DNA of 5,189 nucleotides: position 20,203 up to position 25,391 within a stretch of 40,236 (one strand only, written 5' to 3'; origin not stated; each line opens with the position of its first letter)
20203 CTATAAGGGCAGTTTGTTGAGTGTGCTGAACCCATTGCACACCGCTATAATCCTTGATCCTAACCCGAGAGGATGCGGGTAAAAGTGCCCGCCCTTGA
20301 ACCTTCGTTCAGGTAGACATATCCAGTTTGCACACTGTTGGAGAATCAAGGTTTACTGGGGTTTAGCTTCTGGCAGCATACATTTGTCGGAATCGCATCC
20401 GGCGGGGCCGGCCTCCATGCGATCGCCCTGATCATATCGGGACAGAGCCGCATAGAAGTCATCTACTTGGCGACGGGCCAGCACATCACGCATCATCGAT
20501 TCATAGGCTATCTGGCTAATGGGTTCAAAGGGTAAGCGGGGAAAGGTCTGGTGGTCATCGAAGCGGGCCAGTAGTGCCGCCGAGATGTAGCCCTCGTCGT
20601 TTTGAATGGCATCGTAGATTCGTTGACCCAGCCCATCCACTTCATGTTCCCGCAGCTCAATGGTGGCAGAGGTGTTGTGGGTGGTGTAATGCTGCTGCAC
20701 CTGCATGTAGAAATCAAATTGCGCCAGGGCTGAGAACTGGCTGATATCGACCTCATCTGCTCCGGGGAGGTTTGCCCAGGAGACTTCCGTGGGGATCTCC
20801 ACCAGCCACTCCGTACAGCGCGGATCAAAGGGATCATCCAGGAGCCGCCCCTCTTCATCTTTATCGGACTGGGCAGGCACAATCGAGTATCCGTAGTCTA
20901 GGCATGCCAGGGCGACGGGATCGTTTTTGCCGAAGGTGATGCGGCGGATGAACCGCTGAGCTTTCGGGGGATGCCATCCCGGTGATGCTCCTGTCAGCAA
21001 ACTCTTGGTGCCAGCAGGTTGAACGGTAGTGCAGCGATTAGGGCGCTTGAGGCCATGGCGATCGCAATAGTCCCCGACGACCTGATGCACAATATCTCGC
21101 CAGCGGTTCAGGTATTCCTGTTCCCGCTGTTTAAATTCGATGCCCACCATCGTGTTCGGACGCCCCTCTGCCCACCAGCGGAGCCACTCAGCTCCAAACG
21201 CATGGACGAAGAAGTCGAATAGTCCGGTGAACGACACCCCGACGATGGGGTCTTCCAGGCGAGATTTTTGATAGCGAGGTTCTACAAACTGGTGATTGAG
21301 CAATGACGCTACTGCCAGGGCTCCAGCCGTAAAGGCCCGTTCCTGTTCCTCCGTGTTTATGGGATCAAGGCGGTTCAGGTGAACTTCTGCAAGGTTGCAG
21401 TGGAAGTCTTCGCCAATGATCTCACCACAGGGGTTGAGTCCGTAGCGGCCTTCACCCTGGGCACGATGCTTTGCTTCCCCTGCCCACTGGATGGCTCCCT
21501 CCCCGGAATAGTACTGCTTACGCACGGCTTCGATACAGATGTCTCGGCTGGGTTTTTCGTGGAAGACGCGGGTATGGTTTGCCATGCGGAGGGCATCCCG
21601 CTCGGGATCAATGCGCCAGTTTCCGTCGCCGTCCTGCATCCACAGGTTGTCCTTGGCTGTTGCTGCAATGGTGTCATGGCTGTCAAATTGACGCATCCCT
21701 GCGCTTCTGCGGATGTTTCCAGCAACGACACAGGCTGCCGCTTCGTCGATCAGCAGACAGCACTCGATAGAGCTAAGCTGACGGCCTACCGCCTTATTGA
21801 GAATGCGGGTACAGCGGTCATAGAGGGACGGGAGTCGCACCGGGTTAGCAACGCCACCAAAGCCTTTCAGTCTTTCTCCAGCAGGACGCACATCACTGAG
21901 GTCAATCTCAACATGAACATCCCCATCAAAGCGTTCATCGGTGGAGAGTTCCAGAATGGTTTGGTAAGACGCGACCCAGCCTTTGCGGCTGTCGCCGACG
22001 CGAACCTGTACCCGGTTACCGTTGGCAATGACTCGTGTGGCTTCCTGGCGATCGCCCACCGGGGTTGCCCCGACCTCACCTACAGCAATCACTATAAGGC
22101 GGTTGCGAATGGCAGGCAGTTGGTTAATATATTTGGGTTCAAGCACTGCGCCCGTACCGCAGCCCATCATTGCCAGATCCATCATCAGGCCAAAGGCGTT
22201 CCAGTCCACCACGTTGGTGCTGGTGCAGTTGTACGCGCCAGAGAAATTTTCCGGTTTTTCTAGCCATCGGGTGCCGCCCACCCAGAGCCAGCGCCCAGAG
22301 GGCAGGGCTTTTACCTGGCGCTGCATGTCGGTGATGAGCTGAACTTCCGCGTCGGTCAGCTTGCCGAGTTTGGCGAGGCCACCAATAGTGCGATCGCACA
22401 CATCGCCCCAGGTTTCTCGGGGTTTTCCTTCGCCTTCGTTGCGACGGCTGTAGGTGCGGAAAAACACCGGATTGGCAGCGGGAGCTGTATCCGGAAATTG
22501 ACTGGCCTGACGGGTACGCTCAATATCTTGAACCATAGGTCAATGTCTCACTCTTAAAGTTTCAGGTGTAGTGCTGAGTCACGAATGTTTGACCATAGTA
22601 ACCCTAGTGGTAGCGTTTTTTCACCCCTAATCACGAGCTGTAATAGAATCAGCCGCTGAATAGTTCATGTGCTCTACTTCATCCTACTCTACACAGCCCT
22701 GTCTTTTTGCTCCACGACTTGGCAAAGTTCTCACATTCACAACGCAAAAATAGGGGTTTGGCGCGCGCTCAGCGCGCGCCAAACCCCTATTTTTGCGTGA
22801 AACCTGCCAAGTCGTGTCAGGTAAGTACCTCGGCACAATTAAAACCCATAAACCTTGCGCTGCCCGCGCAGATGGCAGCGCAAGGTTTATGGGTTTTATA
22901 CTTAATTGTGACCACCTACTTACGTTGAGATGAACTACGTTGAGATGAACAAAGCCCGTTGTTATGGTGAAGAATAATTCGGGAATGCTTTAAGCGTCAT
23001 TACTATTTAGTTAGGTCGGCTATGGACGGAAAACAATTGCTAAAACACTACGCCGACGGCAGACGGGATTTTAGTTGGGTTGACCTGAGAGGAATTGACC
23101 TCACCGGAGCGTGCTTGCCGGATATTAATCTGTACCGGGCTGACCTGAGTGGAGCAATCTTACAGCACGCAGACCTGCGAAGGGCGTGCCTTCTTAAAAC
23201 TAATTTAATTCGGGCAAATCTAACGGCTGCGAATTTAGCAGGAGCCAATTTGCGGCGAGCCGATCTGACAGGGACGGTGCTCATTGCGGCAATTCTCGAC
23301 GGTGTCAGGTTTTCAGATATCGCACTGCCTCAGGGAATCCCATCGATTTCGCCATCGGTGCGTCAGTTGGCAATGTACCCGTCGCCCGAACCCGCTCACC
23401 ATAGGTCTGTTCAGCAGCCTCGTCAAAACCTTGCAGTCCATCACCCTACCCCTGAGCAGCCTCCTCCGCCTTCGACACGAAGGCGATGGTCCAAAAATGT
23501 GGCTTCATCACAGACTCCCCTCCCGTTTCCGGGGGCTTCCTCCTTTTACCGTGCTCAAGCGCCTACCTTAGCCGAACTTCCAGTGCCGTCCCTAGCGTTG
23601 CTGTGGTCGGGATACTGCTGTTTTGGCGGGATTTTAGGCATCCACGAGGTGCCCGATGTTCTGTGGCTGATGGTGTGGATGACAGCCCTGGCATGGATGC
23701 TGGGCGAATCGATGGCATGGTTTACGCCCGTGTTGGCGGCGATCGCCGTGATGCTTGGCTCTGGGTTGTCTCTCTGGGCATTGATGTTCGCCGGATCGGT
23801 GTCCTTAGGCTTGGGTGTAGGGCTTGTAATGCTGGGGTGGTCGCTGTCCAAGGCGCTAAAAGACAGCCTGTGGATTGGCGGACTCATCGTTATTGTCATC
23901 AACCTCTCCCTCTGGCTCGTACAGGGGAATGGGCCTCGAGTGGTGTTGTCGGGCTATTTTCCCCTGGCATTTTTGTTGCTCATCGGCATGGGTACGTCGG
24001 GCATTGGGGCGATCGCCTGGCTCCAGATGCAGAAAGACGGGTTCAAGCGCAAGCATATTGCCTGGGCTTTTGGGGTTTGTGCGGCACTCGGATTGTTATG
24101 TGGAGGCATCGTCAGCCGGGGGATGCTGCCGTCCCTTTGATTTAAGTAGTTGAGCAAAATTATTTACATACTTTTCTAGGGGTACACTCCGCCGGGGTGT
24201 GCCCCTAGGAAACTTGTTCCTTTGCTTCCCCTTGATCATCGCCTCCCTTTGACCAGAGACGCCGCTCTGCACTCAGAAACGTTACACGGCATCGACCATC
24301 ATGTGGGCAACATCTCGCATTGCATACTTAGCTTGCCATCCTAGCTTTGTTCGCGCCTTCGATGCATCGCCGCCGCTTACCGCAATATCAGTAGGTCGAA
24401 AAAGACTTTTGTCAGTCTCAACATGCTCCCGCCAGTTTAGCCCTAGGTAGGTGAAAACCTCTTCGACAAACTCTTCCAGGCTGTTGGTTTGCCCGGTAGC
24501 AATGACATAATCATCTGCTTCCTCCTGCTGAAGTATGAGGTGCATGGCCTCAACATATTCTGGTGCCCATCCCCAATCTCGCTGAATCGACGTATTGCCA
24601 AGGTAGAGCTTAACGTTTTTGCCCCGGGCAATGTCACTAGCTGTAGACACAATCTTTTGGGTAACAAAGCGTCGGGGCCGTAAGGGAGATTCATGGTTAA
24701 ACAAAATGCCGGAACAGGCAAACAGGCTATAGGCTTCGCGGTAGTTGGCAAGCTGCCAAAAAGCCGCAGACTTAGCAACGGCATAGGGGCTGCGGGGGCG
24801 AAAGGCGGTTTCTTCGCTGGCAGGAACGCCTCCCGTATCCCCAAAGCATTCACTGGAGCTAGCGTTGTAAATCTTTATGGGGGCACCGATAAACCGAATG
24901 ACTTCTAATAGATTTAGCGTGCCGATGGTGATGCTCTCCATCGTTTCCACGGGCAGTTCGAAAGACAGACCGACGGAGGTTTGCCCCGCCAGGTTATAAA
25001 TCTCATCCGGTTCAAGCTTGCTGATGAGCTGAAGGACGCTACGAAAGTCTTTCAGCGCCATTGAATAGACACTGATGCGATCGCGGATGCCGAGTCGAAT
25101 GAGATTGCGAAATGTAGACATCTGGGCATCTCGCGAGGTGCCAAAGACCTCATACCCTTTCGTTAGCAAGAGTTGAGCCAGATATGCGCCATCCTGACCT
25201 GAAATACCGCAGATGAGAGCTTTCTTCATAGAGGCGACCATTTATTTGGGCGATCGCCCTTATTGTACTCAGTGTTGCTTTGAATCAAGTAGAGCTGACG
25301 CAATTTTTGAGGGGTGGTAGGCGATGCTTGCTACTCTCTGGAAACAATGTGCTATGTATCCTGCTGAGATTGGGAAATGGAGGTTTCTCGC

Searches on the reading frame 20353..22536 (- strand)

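Call 11: search_protein_families(library=pfam, proteins=[window:20353-22536:-])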
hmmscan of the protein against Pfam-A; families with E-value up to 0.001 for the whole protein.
window:20353-22536:- (727 aa): 3 families
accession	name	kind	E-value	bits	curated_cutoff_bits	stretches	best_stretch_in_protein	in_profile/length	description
PF21995.1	RNR-II_ins_dom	-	1.9e-09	38.2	27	1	170-231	29-91/107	B12-dependent ribonucleotide reductase, insertion domain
PF02867.20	Ribonuc_red_lgC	-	6.1e-05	22.3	23.9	0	331-444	170-296/523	Ribonucleotide reductase, barrel domain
PF17975.6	RNR_Alpha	-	0.00033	21.6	26.4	0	22-89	22-101/101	Ribonucleotide reductase alpha domain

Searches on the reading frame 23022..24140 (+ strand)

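Call 11: search_protein_families(library=pfam, proteins=[window:23022-24140:+])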
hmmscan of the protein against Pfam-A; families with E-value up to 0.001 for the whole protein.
window:23022-24140:+ (372 aa): 1 family
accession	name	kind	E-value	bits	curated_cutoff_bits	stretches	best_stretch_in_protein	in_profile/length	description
PF00805.28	Pentapeptide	-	1.5e-21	76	20.2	2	61-99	2-40/40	Pentapeptide repeats (8 copies)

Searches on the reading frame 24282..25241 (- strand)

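Call 11: search_protein_families(library=pfam, proteins=[window:24282-25241:-])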
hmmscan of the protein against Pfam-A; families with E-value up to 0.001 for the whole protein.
window:24282-25241:- (319 aa): 2 families
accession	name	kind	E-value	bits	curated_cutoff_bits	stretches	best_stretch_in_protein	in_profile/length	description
PF16363.11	GDP_Man_Dehyd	-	3e-106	356.1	27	1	9-315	1-332/332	GDP-mannose 4,6 dehydratase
PF01370.27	Epimerase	-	1.2e-52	179.1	20.9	1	8-248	1-240/240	NAD dependent epimerase/dehydratase family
